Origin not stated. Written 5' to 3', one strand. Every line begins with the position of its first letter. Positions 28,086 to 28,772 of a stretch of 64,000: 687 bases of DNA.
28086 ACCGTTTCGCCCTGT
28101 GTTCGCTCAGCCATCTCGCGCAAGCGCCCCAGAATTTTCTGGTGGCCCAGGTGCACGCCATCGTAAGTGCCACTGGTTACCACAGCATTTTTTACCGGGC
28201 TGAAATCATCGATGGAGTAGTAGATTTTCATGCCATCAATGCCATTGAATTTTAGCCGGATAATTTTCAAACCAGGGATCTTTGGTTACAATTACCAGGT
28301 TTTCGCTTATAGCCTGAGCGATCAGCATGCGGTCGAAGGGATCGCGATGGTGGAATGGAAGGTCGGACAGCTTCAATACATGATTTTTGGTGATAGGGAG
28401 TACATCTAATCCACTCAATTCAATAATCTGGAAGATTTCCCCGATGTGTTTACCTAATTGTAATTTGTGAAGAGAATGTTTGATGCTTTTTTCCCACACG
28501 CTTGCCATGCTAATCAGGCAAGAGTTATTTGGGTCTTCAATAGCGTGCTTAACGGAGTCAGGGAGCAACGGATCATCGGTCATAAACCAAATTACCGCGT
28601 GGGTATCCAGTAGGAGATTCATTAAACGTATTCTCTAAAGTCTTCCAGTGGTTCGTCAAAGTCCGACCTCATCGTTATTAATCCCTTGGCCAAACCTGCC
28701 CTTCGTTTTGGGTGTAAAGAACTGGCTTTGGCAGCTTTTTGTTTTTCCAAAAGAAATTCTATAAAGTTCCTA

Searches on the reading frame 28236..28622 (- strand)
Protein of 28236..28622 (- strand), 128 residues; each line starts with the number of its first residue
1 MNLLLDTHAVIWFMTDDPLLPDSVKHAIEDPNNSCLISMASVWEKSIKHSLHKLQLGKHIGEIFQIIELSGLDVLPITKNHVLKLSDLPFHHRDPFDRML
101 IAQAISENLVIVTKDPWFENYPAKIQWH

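Call 101: search_protein_families(library=pfam, proteins=[window:28236-28622:-], max_evalue=0.001)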
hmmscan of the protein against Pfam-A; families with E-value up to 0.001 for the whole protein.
window:28236-28622:- (128 aa): 1 family
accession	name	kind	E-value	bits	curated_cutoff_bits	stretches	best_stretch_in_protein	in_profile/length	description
PF01850.27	PIN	-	5.5e-14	53.2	23.6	1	4-122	2-118/120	PIN domain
